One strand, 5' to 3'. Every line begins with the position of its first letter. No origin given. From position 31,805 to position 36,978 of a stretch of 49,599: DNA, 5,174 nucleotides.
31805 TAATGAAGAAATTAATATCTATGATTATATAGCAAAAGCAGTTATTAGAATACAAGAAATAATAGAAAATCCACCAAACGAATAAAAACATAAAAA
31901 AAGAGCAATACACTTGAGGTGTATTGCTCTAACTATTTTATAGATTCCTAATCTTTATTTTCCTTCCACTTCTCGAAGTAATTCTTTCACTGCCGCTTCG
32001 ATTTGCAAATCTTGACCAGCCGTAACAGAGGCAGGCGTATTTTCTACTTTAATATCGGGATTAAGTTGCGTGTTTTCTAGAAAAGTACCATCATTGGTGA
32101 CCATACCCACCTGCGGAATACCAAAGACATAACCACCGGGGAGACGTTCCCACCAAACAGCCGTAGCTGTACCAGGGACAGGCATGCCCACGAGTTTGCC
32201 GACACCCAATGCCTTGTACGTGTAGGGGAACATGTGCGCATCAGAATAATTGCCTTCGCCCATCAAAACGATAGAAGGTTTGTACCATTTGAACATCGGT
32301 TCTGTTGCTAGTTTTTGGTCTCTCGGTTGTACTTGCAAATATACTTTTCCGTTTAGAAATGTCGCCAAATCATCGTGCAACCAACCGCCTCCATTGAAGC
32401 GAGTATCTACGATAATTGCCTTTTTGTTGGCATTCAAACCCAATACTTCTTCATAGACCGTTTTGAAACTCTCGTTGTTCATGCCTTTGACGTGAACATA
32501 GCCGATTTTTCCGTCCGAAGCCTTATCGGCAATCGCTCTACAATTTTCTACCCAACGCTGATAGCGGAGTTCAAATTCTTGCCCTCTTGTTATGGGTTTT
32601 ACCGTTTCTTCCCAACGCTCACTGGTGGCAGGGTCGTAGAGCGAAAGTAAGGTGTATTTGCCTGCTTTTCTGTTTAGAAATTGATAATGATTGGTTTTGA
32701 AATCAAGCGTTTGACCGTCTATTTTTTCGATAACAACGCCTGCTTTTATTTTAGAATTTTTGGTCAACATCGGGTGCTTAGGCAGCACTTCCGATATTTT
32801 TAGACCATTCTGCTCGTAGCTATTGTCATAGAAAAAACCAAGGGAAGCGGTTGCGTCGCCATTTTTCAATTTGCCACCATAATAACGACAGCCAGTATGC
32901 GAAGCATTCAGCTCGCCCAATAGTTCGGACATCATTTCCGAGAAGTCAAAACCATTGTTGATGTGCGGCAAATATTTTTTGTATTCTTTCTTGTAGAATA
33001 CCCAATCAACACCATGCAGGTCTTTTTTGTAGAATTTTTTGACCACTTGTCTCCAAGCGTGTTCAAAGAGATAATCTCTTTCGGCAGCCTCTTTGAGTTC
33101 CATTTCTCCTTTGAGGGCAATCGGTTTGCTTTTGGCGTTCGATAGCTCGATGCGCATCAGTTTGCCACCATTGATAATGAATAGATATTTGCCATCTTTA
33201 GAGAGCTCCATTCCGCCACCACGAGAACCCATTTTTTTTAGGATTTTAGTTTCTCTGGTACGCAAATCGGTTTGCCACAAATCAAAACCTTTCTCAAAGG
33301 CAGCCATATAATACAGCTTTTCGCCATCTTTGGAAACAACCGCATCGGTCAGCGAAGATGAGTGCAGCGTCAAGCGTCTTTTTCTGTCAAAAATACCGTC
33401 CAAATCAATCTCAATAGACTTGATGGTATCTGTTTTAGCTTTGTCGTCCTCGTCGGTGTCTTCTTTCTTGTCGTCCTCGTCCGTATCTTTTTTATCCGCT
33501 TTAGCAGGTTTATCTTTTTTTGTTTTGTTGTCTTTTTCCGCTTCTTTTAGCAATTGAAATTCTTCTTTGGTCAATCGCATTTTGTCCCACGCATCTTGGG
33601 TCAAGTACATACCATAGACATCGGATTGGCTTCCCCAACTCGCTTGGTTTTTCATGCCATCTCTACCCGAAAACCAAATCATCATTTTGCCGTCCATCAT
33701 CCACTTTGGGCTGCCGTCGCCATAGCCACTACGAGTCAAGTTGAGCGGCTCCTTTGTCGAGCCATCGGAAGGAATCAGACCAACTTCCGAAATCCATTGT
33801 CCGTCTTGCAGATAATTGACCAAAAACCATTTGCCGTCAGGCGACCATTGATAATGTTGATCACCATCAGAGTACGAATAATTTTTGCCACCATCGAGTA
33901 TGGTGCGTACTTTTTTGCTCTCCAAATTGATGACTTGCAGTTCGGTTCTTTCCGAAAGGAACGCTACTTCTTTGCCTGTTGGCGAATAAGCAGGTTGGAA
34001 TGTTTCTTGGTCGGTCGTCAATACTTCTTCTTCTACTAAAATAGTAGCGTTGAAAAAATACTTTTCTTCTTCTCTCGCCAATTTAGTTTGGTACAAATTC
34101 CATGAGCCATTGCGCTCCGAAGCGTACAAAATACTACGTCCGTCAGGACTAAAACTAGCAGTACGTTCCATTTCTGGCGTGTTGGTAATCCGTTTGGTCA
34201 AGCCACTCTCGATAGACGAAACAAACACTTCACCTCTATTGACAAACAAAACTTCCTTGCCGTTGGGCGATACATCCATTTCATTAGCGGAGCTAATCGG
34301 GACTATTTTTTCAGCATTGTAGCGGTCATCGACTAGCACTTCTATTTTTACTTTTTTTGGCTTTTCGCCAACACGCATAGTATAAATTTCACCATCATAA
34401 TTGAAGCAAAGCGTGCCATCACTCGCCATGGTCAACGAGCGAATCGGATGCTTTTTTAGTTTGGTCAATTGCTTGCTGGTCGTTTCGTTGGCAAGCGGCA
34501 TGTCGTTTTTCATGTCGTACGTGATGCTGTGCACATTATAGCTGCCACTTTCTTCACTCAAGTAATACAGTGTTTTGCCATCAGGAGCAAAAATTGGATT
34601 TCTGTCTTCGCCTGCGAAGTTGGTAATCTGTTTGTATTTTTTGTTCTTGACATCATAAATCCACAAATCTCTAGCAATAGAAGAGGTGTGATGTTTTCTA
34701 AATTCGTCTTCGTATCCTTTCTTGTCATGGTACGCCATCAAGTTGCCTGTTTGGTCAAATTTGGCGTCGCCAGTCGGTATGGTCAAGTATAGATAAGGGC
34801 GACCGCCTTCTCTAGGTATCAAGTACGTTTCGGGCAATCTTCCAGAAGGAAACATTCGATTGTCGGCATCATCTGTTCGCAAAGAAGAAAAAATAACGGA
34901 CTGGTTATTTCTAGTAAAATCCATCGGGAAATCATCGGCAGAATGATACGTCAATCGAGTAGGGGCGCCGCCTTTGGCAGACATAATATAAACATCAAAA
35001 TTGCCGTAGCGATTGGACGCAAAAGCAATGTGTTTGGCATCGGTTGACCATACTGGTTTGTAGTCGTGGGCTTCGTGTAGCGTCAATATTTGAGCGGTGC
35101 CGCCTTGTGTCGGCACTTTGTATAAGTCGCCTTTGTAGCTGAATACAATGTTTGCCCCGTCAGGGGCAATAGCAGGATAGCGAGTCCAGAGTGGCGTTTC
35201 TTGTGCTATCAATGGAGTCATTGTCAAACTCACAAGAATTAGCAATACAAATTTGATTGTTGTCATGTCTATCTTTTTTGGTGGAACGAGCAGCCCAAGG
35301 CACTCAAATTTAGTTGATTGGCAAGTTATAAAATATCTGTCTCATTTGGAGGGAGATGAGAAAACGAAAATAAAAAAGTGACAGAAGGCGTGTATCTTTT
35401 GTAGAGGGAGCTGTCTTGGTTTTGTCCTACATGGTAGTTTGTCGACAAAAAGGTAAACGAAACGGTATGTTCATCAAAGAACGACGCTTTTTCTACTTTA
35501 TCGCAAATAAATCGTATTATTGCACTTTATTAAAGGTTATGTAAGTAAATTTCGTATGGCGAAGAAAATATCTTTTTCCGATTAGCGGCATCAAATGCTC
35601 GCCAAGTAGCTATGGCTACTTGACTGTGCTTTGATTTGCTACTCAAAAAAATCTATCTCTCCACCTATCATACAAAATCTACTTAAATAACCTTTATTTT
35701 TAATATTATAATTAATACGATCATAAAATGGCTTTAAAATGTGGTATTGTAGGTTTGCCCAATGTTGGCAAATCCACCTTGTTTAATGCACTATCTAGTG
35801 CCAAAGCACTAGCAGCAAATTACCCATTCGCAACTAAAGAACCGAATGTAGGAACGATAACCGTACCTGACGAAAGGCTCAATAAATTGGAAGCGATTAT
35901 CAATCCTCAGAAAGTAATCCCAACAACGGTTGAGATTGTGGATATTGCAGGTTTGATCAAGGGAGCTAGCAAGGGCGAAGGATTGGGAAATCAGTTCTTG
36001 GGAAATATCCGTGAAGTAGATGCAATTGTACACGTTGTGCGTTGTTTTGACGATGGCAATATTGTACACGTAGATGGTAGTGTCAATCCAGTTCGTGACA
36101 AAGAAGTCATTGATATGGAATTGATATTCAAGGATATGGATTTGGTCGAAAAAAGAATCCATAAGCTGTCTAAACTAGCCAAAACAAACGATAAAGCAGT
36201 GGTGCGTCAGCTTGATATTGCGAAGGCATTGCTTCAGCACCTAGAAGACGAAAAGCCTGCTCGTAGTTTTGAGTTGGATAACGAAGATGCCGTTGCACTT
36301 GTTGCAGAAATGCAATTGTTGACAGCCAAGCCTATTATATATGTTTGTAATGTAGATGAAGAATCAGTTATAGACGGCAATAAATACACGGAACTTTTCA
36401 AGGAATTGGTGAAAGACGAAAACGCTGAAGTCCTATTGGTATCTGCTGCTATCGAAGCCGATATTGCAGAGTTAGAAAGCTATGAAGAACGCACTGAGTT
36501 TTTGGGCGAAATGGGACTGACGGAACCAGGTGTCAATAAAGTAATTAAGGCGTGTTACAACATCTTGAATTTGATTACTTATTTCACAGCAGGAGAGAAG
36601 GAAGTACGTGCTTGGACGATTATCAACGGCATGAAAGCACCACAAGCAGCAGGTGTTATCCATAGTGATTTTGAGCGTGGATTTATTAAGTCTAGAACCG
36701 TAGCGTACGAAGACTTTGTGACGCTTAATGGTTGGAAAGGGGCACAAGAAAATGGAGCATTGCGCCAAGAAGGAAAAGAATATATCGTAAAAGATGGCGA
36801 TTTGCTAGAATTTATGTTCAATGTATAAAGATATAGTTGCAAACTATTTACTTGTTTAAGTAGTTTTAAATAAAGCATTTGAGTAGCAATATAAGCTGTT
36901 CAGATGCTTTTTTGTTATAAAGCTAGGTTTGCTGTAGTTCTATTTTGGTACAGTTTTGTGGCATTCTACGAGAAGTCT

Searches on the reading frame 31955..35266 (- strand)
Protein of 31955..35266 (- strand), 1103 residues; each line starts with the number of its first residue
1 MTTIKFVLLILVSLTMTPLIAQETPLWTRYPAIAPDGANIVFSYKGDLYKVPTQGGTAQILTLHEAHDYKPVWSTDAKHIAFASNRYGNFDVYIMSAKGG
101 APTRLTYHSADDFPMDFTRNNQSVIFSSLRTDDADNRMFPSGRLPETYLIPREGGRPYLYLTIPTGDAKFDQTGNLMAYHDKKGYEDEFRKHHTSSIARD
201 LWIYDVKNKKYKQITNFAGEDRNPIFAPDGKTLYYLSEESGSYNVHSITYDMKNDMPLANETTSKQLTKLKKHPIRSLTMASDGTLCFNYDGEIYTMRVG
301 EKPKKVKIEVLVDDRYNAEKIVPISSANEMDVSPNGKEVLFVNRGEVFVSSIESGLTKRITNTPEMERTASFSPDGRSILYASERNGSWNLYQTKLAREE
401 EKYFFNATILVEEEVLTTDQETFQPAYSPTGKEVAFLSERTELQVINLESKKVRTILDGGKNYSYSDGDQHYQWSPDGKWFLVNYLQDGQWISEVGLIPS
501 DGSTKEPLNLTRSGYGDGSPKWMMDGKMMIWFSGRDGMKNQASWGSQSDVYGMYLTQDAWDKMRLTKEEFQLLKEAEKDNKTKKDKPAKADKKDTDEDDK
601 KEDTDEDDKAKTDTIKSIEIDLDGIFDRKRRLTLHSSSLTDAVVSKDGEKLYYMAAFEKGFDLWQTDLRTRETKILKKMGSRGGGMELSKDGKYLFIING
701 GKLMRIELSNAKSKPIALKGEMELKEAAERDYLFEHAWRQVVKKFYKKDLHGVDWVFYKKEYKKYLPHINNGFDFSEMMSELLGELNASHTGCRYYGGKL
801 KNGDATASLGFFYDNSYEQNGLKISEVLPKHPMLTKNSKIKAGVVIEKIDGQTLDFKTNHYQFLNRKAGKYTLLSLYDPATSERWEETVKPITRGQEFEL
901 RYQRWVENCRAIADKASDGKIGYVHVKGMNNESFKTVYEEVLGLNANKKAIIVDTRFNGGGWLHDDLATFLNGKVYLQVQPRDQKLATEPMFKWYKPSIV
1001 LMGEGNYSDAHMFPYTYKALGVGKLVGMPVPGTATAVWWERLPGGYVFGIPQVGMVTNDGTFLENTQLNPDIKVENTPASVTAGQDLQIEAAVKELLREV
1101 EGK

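Call 13: search_protein_families(library=pfam, proteins=[window:31955-35266:-])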
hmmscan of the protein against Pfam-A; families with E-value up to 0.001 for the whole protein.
window:31955-35266:- (1103 aa): 6 families
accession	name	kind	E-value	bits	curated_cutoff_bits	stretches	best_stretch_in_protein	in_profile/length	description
PF07676.18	PD40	-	1.9e-42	142.8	20.9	3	358-393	2-38/38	WD40-like Beta Propeller Repeat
PF03572.23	Peptidase_S41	-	5.9e-22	78.4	24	1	920-1074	1-165/165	Peptidase family S41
PF14684.11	Tricorn_C1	-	1.8e-18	66.6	24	1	727-784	2-59/59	Tricorn protease C1 domain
PF25174.1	Beta-prop_THOC3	-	2e-10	40.6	305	0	414-484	83-147/272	THOC3 beta-propeller domain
PF00930.27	DPPIV_N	-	9.1e-10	38.2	22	0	344-438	22-119/354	Dipeptidyl peptidase IV (DPP IV) N-terminal region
PF14583.12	Pectate_lyase22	-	2.8e-06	26.8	30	0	634-711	33-112/386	Oligogalacturonate lyase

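Call 15: find_encoding_contigs(protein=window:31955-35266:-, flank=10000, max_places=10)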
Protein window:31955-35266:- (1103 aa): no gene with exactly this product is on record in the collection.

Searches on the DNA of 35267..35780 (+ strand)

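Call 8: search_rna_families(source=window, start=35267, end=35780, threshold=evalue, max_evalue=10, show_alignments=2)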
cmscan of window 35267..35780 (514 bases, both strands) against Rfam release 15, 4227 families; matches with E-value up to 10: 8.
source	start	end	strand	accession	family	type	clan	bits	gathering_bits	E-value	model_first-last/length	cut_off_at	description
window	35542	35686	-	RF01912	mir-2807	Gene; miRNA;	-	20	54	2.3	1-84/84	no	mir-2807 microRNA precursor family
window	35455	35511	-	RF02618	SSRC34_2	Gene; sRNA;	-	18.5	48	1.8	1-125/125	no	Streptococcus sRNA 34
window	35507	35664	-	RF04184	BTnc060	Gene; sRNA;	-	17.2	228.9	3.2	1-213/213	no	Bacteroides sRNA BTnc060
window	35354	35397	+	RF01425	snoR121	Gene; snRNA; snoRNA; CD-box;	-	14.7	50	7.3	1-88/88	no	small nucleolar RNA snoR121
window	35535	35692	+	RF04143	MIR869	Gene; miRNA;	-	13.5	330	0.68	1-298/298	no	MIR869 microRNA precursor family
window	35397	35450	+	RF01926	mir-981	Gene; miRNA;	-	11.6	51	6.4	17-70/86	no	mir-981 microRNA precursor family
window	35345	35462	+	RF02142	HOXA11-AS1_6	Gene; lncRNA;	-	11.3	50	4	58-179/179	no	HOXA11 antisense RNA 1 conserved region 6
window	35511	35630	+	RF01673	PhrS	Gene; sRNA;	-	9.7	37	5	1-212/212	no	PhrS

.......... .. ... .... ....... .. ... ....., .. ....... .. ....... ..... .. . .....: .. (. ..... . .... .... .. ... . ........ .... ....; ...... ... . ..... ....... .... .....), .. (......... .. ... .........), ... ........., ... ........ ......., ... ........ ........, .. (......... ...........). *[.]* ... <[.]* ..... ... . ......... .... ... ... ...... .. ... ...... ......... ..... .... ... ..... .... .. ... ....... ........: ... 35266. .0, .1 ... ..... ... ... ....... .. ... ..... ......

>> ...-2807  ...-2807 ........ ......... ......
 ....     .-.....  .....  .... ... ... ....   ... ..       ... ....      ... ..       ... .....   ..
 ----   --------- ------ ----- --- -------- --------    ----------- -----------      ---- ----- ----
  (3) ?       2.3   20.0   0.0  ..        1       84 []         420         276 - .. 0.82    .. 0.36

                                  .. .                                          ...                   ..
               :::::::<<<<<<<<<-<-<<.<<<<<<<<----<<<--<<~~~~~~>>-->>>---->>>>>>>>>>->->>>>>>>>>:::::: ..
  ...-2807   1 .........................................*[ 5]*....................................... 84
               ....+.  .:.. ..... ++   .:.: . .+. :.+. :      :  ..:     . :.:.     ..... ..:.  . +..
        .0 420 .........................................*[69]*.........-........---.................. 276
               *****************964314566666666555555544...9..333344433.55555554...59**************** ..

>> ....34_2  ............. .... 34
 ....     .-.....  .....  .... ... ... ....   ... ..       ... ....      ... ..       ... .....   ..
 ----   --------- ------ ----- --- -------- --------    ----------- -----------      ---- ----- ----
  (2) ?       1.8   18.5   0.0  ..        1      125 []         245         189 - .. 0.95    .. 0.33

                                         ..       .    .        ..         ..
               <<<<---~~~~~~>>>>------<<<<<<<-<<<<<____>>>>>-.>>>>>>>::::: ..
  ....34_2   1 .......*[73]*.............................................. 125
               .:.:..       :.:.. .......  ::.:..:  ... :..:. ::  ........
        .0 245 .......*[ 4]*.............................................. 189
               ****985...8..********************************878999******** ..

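Call 48: search_dna_similar(query=window:35525-35700:+, collection=plasmids, mode=distant, max_evalue=0.01, max_rows=10)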
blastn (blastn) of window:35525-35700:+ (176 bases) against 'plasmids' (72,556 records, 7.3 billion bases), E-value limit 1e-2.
No match.

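Call 49: search_dna_similar(query=window:35525-35700:+, collection=phages, mode=distant, max_evalue=0.01, max_rows=10)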
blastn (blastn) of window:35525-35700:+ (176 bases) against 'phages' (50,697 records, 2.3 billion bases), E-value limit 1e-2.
No match.

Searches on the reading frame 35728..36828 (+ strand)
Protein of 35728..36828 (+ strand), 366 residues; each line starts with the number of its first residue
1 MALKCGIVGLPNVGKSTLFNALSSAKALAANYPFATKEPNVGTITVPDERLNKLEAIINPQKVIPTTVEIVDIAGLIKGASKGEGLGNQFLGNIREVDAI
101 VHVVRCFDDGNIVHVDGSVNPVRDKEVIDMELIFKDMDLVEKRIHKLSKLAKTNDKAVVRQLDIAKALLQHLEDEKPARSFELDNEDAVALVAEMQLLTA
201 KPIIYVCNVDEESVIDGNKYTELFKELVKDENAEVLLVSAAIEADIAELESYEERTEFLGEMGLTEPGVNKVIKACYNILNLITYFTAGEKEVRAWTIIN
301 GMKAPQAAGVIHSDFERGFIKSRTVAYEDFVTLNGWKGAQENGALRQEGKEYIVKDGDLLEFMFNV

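Call 10: find_encoding_contigs(protein=window:35728-36828:+, flank=10000, max_places=10)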
Protein window:35728-36828:+ (366 aa): no gene with exactly this product is on record in the collection.

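Call 13: search_protein_families(library=pfam, proteins=[window:35728-36828:+])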
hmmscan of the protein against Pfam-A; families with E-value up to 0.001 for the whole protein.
window:35728-36828:+ (366 aa): 3 families
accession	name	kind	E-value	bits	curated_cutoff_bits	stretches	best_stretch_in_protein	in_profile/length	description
PF06071.19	YchF-GTPase_C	-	9.1e-36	122.3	27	1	282-365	1-84/84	Protein of unknown function (DUF933)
PF01926.29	MMR_HSR1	-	1.6e-23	83.4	21.9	1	5-121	2-98/113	50S ribosome-binding GTPase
PF02421.24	FeoB_N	-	8.2e-08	32.4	27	1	5-50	3-48/156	Ferrous iron transport protein B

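Call 21: find_homologous_proteins(query=window:35728-36828:+, max_evalue=1e-100)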
Query window:35728-36828:+ (366 aa): 7988 proteins with E <= 1e-100 among 8000 candidates; the best 120 are listed.
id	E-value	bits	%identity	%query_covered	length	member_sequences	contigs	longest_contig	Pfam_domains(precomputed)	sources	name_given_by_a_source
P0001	3.4e-236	801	100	100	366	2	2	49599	PF01926.30,PF02421.25,PF06071.20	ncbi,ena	-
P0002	3.6e-233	791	98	100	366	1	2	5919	PF01926.30,PF02421.25,PF06071.20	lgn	-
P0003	8.0e-212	721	89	100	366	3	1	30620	PF01926.30,PF02421.25,PF06071.20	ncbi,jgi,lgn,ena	jgi:GTP-binding protein YchF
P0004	2.7e-206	702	85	100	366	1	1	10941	PF01926.30,PF02421.25,PF06071.20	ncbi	-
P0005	2.7e-206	702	86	100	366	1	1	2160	PF01926.30,PF02421.25,PF06071.20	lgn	-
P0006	3.9e-196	669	82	100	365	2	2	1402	PF01926.30,PF02421.25,PF06071.20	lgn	-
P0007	5.7e-196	668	-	-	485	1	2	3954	PF01926.30,PF02421.25,PF06071.20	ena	-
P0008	1.0e-194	664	81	100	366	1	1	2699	PF01926.30,PF02421.25,PF06071.20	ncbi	-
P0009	7.2e-194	662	82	100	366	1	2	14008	PF01926.30,PF02421.25,PF06071.20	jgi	-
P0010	4.7e-193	659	80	100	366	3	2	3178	PF01926.30,PF02421.25,PF06071.20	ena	-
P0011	6.2e-191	652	78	100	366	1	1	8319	PF01926.30,PF02421.25,PF06071.20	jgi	jgi:GTP-binding protein YchF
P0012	1.1e-189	648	80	100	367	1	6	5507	PF01926.30,PF02421.25,PF06071.20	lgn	-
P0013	2.3e-189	647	79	100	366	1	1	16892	PF01926.30,PF02421.25,PF06071.20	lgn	-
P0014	3.7e-189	646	79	100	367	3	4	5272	PF01926.30,PF02421.25,PF06071.20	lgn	-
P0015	3.2e-188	643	78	100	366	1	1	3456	PF01926.30,PF02421.25,PF06071.20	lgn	-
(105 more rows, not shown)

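Call 22: find_encoding_contigs(protein=P0002, flank=6000, max_places=4)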
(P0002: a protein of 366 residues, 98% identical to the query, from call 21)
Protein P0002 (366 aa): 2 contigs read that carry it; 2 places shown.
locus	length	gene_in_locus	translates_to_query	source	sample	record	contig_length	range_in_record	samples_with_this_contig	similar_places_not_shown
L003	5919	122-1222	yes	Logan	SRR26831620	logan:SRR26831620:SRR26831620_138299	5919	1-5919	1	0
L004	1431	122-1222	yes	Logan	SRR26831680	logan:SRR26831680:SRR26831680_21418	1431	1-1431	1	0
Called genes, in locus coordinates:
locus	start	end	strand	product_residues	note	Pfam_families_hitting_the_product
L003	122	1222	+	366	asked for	PF01926:MMR_HSR1, PF02421:FeoB_N (weak), PF06071:YchF-GTPase_C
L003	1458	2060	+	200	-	PF01832:Glucosaminidase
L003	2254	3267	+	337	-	PF00579:tRNA-synt_1b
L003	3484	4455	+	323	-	PF01545:Cation_efflux, PF16916:ZT_dimer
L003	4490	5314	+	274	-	PF11551:Omp28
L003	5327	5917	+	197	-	?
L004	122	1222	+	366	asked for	PF01926:MMR_HSR1, PF02421:FeoB_N (weak), PF06071:YchF-GTPase_C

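Call 23: find_encoding_contigs(protein=P0003, flank=6000, max_places=4)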
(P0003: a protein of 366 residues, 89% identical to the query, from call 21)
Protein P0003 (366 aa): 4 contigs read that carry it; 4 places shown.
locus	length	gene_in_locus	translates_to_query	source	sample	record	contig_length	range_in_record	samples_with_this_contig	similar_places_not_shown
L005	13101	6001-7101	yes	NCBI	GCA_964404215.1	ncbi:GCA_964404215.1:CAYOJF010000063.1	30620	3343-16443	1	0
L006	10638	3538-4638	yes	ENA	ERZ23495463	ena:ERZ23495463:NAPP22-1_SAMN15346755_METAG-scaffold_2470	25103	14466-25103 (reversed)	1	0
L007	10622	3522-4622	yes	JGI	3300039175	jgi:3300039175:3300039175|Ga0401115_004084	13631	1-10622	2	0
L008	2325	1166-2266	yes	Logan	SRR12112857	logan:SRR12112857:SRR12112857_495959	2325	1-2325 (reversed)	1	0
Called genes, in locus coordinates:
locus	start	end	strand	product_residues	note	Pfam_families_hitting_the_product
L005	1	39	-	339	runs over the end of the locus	PF00676:E1_dh, PF02775:TPP_enzyme_C (weak)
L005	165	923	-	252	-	PF27507:DjlA_TM, PF05099:TerB, PF00226:DnaJ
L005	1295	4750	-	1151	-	PF00930:DPPIV_N (faint), PF26549:Tricorn_N, PF26550:Tricorn_2nd (weak), PF26549:Tricorn_N, PF26550:Tricorn_2nd, PF07676:PD40, PF14684:Tricorn_C1, PF03572:Peptidase_S41, +1 more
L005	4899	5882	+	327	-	-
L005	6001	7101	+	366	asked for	PF01926:MMR_HSR1, PF02421:FeoB_N (weak), PF06071:YchF-GTPase_C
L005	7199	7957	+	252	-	-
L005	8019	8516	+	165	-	-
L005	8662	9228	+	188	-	PF00583:Acetyltransf_1 (weak)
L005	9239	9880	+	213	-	PF06508:QueC (faint)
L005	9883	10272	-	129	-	-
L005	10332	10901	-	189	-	-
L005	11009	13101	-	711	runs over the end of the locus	PF05838:Glyco_hydro_108, PF01476:LysM, PF05257:CHAP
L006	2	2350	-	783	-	?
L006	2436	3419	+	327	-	-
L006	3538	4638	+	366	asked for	PF01926:MMR_HSR1, PF02421:FeoB_N (weak), PF06071:YchF-GTPase_C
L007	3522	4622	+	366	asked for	PF01926:MMR_HSR1, PF02421:FeoB_N (weak), PF06071:YchF-GTPase_C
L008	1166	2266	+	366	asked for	PF01926:MMR_HSR1, PF02421:FeoB_N (weak), PF06071:YchF-GTPase_C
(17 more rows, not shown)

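Call 24: find_encoding_contigs(protein=P0004, flank=6000, max_places=4)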
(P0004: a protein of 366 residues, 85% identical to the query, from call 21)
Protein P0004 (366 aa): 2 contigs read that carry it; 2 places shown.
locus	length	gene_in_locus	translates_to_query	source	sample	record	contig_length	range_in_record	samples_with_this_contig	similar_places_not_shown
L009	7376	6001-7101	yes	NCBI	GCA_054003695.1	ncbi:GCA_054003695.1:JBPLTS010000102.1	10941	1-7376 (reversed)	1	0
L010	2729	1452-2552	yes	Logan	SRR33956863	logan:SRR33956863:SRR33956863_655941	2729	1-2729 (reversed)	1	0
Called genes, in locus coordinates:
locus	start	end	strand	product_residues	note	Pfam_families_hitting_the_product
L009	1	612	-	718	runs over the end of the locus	-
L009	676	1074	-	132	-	-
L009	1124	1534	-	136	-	-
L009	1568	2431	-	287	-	PF00753:Lactamase_B, PF23023:Anti-Pycsar_Apyc1 (weak)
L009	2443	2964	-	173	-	PF00885:DMRL_synthase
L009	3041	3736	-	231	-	PF00515:TPR_1 (faint), PF07719:TPR_2 (faint), PF13176:TPR_7 (faint), PF13181:TPR_8 (faint)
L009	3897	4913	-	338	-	PF00676:E1_dh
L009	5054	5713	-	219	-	PF05099:TerB, PF00226:DnaJ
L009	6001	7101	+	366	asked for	PF01926:MMR_HSR1, PF02421:FeoB_N, PF06071:YchF-GTPase_C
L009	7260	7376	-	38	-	?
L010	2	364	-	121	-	?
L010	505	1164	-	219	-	PF05099:TerB, PF00226:DnaJ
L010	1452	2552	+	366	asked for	PF01926:MMR_HSR1, PF02421:FeoB_N, PF06071:YchF-GTPase_C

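Call 42: find_encoding_contigs(protein=P0001, flank=3000, max_places=6)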
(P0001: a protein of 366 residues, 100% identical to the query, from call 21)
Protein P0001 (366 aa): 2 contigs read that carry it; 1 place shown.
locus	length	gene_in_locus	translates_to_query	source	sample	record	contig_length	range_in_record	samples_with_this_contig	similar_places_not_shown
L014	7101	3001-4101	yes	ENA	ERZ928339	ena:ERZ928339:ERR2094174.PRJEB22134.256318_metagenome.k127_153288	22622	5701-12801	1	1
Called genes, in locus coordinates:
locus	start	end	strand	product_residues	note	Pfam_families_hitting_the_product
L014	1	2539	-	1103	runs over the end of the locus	PF26549:Tricorn_N, PF26550:Tricorn_2nd (weak), PF07676:PD40, PF26549:Tricorn_N, PF26550:Tricorn_2nd, PF07676:PD40, PF14684:Tricorn_C1, PF03572:Peptidase_S41, +3 more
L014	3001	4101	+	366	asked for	PF01926:MMR_HSR1, PF02421:FeoB_N (weak), PF06071:YchF-GTPase_C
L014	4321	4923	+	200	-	PF01832:Glucosaminidase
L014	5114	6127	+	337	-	PF00579:tRNA-synt_1b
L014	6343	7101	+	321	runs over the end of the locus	PF01545:Cation_efflux, PF16916:ZT_dimer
